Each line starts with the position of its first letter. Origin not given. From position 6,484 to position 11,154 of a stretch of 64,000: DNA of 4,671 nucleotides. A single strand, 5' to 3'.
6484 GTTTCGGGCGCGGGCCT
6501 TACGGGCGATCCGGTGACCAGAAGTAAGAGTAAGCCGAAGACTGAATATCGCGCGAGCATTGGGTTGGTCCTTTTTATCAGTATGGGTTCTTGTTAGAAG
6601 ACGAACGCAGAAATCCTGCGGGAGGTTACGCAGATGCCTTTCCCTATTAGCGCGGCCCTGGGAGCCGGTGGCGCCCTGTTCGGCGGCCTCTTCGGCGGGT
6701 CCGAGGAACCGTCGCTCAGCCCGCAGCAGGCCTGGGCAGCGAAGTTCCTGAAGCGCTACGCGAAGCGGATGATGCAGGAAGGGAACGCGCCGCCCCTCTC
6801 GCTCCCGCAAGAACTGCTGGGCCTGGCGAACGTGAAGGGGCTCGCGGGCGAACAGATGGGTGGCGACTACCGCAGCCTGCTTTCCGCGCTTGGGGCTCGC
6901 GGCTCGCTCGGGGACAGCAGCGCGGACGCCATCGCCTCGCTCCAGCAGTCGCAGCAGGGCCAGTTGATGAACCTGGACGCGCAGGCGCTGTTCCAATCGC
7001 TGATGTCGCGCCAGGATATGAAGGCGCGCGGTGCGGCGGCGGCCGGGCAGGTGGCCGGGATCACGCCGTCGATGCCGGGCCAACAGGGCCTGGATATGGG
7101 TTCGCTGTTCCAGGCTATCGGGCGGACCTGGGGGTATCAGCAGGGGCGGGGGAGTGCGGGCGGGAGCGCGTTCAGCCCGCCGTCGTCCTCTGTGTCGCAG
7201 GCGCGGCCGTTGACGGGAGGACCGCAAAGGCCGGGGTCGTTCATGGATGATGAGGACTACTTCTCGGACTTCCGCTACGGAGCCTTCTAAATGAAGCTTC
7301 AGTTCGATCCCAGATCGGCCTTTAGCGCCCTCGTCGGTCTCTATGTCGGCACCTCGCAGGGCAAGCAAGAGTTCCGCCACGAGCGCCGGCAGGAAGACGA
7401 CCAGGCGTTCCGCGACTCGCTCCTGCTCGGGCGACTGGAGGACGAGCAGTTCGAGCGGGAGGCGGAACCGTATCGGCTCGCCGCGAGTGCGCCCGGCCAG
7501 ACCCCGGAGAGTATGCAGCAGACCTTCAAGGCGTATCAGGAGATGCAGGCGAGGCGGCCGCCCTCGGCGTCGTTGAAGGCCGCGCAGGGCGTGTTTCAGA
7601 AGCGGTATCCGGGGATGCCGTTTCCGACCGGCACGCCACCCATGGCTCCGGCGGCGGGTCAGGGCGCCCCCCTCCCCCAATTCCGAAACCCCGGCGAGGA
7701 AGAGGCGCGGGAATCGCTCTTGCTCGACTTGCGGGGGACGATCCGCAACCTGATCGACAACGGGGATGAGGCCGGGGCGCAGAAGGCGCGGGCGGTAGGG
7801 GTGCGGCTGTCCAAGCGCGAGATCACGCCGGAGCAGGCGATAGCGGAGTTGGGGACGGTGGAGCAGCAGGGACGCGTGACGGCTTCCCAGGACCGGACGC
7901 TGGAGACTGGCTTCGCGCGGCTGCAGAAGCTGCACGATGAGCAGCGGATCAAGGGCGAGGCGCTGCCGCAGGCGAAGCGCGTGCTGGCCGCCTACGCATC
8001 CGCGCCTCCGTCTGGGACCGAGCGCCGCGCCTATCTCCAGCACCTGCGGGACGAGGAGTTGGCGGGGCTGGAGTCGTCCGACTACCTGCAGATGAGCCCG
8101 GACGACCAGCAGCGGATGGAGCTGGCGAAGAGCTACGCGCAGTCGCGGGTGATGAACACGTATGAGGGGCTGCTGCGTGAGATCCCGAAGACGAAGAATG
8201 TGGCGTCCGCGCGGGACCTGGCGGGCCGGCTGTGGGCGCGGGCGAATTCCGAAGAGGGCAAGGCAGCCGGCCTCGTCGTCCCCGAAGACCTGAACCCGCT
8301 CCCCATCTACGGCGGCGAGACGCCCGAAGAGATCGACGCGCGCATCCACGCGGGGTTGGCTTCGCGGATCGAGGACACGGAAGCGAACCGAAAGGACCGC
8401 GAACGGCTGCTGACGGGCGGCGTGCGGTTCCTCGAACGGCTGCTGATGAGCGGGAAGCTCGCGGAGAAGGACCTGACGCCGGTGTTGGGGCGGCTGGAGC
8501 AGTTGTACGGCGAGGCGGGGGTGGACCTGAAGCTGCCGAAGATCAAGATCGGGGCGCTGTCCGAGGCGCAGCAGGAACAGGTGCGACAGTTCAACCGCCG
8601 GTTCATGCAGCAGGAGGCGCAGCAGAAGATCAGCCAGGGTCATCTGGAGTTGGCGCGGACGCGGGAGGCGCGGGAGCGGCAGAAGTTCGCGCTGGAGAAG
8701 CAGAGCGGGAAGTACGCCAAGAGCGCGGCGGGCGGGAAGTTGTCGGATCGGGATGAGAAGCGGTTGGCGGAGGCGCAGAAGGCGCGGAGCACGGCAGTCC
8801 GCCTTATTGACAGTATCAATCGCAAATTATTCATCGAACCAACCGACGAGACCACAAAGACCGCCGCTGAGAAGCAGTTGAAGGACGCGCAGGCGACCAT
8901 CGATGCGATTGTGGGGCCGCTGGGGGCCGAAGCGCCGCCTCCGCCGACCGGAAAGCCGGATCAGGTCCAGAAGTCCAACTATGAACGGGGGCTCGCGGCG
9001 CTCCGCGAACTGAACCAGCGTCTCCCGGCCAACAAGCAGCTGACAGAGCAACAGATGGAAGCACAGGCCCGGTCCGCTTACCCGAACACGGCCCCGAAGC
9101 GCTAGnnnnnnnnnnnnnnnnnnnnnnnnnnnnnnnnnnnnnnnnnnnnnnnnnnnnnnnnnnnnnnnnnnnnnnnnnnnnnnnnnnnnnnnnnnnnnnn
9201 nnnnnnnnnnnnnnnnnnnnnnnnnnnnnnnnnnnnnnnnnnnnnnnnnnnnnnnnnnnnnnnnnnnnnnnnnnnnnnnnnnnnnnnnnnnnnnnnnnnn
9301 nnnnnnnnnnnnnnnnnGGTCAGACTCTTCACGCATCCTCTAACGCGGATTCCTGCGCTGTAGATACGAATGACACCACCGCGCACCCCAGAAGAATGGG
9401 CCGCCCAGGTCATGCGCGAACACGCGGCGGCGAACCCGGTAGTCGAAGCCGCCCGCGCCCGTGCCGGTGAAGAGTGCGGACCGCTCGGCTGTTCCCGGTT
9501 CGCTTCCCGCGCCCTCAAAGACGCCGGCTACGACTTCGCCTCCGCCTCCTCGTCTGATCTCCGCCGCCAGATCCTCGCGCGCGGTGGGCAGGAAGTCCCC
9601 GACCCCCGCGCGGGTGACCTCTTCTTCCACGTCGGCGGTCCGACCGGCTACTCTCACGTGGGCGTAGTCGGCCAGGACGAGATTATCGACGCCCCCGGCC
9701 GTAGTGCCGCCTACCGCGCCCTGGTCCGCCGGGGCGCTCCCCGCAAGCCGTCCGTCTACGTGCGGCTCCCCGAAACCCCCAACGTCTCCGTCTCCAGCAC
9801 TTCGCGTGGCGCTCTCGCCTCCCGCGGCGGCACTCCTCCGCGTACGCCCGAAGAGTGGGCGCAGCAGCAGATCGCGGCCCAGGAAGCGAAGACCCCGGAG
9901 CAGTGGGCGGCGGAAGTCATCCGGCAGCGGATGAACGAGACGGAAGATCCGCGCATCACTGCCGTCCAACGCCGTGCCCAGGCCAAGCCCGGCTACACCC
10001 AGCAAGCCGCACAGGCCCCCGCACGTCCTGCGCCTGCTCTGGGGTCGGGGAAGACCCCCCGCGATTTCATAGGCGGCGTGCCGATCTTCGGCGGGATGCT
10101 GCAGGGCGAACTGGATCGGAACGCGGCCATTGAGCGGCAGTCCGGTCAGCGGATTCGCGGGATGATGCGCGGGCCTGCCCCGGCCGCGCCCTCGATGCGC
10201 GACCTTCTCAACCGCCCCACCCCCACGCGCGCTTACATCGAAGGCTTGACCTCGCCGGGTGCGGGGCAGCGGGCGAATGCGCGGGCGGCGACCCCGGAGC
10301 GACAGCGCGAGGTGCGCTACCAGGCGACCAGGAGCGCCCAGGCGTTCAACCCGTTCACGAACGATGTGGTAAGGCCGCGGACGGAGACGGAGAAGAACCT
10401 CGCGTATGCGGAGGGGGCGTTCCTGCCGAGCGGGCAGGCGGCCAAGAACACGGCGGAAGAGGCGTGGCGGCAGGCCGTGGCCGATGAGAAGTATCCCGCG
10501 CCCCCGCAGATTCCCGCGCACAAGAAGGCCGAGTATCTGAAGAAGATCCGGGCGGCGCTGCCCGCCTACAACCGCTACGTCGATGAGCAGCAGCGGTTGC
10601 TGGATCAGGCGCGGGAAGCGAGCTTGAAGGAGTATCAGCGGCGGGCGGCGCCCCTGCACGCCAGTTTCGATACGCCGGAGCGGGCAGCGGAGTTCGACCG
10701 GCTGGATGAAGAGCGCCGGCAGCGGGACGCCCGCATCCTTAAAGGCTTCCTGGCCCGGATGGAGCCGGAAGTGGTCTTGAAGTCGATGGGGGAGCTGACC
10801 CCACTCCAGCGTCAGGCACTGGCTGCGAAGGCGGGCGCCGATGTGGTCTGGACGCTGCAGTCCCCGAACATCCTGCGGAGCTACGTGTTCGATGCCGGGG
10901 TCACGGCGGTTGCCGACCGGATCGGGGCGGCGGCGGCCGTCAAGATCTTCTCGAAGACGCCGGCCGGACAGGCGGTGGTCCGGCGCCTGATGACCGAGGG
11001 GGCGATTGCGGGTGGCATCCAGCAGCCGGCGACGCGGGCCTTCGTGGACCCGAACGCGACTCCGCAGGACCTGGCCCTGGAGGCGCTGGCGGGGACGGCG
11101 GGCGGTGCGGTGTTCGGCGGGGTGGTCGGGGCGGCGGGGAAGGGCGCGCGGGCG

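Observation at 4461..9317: Three opposite-strand morons inside the virion gene block, including a 72-aa lipoprotein next to the ejection-protein genes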

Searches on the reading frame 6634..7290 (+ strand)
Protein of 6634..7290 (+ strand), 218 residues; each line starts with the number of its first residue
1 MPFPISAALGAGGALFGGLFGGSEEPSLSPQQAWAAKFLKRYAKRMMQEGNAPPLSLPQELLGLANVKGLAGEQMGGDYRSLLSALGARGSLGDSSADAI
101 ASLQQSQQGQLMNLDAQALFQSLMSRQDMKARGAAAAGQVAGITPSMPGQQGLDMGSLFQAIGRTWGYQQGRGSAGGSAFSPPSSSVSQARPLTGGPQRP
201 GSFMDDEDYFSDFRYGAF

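Call 5: search_protein_families(library=pfam, proteins=[window:6634-7290:+], max_evalue=0.1)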
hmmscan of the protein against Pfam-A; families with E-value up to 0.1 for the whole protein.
window:6634-7290:+ (218 aa): 0 families

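Call 6: search_protein_families(library=phrogs, proteins=[window:6634-7290:+], max_evalue=0.1)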
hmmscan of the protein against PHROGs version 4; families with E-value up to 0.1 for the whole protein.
window:6634-7290:+ (218 aa): 0 families

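Call 41: find_related_loci(query=A2, collection=metagenome_contigs, flank=10000)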
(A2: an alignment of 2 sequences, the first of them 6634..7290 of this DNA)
Query A2 (218 aa) in metagenome_contigs; peptide patterns used: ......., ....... (x = any residue, [..] = any of these).
205 stretches matched a pattern; 1 encode a relative of the query (tblastn E <= 1e-3); 1 distinct loci.
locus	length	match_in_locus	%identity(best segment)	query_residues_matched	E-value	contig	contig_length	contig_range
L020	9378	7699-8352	92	1-218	2e-95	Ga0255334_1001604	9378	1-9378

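Call 42: find_related_loci(query=A2, collection=viral_contigs, flank=10000)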
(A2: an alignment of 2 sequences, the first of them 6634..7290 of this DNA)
Query A2 (218 aa) in viral_contigs; peptide patterns used: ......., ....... (x = any residue, [..] = any of these).
59 stretches matched a pattern, but none encodes a relative of the query by tblastn (E <= 1e-3).

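Call 66: search_protein_families(library=padloc, proteins=[L020:1609-2043:-, L020:4747-5367:-, L020:6384-7649:-], max_evalue=0.01)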
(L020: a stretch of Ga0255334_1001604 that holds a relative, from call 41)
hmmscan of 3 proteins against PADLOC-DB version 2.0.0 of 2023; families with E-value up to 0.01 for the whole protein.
L020:1609-2043:- (144 aa): 0 families

L020:4747-5367:- (206 aa): 1 family
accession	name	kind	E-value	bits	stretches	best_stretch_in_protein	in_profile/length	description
PDLC03704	HEase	-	1.4e-06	26.6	1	54-119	11-78/131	homing endonuclease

L020:6384-7649:- (421 aa): 0 families

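Call 74: search_protein_families(library=pfam, proteins=[L020:6384-7649:-, L020:4747-5367:-], max_evalue=0.01)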
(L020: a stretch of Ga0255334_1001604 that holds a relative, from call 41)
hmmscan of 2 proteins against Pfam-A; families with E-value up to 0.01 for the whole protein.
L020:6384-7649:- (421 aa): 2 families
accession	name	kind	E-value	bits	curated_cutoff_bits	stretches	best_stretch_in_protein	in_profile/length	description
PF00884.28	Sulfatase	-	7.2e-55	186.9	25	1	31-327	1-300/301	Sulfatase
PF16347.10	SGSH_C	-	6.8e-09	36.5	29.3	1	286-412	10-138/154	N-sulphoglucosamine sulphohydrolase, C-terminal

L020:4747-5367:- (206 aa): 1 family
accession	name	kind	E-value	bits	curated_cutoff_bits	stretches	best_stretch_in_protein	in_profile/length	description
PF13392.12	HNH_3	-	2.8e-10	40.1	24.8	1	80-124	2-46/46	HNH endonuclease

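Call 95: find_related_loci(query=L020:6384-7649:-, collection=genome_contigs, flank=3000)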
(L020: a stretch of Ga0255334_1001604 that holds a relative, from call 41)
Query L020:6384-7649:- (421 aa) in genome_contigs; peptide patterns used: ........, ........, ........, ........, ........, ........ (x = any residue, [..] = any of these).
101 stretches matched a pattern; 68 encode a relative of the query (tblastn E <= 1e-3); 68 distinct loci.
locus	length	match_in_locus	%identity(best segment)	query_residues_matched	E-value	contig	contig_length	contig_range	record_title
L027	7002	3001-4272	45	5-418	3e-102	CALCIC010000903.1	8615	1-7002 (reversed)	MAG TPA_asm: uncultured Isosphaeraceae bacterium isolate SRR3997478_bin.93_CONCOCT_v1.1_MAG genome assembly, contig: ERZ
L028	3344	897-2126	46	27-418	2e-99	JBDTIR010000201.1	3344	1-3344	MAG: Isosphaeraceae bacterium isolate cluster2_bin.33 k127_2759088, whole genome shotgun sequence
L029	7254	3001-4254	44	28-418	4e-97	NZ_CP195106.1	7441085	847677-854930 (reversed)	Tundrisphaera lichenicola strain P12 chromosome, complete genome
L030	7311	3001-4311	43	5-418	4e-97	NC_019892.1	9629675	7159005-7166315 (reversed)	Singulisphaera acidiphila DSM 18658, complete sequence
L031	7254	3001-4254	45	21-420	5e-97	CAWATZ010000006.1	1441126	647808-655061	MAG: uncultured Planctomycetota bacterium isolate MFD02248.bin.2.136 genome assembly, contig: contig_20116, whole genome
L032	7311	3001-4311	42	1-418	1e-96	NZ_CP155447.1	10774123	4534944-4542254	Singulisphaera sp. Ch08 chromosome, complete genome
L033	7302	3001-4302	43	4-418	2e-96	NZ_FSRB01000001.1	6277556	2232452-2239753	Singulisphaera sp. GP187, whole genome shotgun sequence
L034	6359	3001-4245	45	2-418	2e-96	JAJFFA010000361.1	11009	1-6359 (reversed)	MAG: Planctomycetota bacterium isolate OFTM79 OFTM79_360, whole genome shotgun sequence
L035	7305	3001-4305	44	4-418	5e-95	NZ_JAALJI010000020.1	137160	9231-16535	Paludisphaera soli strain JC670 20, whole genome shotgun sequence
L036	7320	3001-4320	43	4-419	4e-95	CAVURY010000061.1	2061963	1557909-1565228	MAG: uncultured Planctomycetota bacterium isolate MFD09671.bin.3.67 genome assembly, contig: contig_8274, whole genome s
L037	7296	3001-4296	42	1-417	4e-94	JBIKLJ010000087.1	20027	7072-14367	MAG: Pirellula sp. isolate ME2014-08-22_3300042298_group5_bin125 Rohwer_bin1657_scaffold_1949_c1, whole genome shotgun s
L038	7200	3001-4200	45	25-406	3e-93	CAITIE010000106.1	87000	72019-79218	MAG: uncultured Pirellula sp. isolate Loclat_bin-07289 genome assembly, contig: bin-07289:106/158, whole genome shotgun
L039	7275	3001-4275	42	9-417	2e-93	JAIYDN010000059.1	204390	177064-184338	MAG: Planctomycetaceae bacterium isolate H1_MAG_00037 pond_H1_MAG_00037_000000000071, whole genome shotgun sequence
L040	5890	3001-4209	45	24-406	3e-93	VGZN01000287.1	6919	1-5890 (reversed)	MAG: Planctomycetota bacterium isolate K_Offshore_surface_mx_130 K_Offshore_surface_mx_130_Ga0194130_10015451, whole gen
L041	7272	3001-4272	42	6-417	3e-93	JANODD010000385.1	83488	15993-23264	MAG: Planctomycetia bacterium isolate VAR_17_metabat_198 VAR_17_k141_3894153, whole genome shotgun sequence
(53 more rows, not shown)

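Call 106: search_protein_families(library=phrogs, proteins=[L020:5446-6387:+, L020:1609-2043:-], max_evalue=0.01)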
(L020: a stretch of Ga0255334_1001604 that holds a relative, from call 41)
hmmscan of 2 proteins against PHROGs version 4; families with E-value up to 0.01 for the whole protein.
L020:5446-6387:+ (313 aa): 1 family
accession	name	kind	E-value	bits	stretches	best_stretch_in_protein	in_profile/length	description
phrog_35419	-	tail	0.00014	22.3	1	148-191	113-158/414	tail fiber protein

L020:1609-2043:- (144 aa): 0 families

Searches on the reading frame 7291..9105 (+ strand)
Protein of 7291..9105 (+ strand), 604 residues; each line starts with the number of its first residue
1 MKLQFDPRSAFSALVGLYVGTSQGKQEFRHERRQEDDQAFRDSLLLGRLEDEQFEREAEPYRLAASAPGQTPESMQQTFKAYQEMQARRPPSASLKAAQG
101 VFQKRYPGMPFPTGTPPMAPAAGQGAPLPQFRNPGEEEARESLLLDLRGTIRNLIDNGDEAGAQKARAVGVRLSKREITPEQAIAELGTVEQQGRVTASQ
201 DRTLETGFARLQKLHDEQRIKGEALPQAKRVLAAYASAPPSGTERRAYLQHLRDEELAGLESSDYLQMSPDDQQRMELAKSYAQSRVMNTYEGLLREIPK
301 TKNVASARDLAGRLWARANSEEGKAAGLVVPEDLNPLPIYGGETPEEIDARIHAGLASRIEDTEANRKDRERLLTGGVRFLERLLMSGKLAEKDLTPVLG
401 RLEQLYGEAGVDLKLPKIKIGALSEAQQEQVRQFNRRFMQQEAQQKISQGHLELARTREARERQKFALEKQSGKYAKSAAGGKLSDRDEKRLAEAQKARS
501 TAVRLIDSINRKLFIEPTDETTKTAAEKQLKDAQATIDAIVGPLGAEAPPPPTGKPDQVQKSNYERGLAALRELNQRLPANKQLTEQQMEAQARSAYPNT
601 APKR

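Call 5: search_protein_families(library=pfam, proteins=[window:7291-9105:+], max_evalue=0.1)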
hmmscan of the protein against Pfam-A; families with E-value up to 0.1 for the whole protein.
window:7291-9105:+ (604 aa): 0 families

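Call 6: search_protein_families(library=phrogs, proteins=[window:7291-9105:+], max_evalue=0.1)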
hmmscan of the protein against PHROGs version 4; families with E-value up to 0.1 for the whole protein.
window:7291-9105:+ (604 aa): 0 families

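Call 86: search_solved_structures(query=window:7291-9105:+, max_evalue=1)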
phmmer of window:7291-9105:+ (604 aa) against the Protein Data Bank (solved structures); distinct sequences matched with E-value up to 1: 0.

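Call 103: search_dna_similar(query=window:7291-9105:+, collection=phages, mode=protein, max_evalue=0.001, max_rows=10)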
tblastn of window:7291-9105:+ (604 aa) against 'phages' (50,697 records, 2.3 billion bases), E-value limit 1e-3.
No match.

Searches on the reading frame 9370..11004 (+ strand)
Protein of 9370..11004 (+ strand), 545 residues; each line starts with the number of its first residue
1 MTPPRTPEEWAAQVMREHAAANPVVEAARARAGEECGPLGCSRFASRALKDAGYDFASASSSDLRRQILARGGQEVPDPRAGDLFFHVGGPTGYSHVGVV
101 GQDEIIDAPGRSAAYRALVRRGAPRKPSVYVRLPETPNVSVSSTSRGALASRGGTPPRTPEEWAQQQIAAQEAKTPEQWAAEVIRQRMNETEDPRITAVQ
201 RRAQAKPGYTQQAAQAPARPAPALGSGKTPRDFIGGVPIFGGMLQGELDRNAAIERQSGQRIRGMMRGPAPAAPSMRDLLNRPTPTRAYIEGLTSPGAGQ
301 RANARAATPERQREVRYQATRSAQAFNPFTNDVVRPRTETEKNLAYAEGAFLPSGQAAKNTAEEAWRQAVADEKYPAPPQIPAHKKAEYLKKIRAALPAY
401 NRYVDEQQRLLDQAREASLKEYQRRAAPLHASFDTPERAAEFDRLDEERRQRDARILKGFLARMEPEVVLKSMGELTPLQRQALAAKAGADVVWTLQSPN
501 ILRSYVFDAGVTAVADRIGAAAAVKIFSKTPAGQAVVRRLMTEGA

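Call 94: find_related_loci(query=A4, collection=genome_contigs, flank=10000)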
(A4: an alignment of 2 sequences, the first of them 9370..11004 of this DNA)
Query A4 (545 aa) in genome_contigs; peptide patterns used: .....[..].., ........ (x = any residue, [..] = any of these).
239 stretches matched a pattern, but none encodes a relative of the query by tblastn (E <= 1e-3).
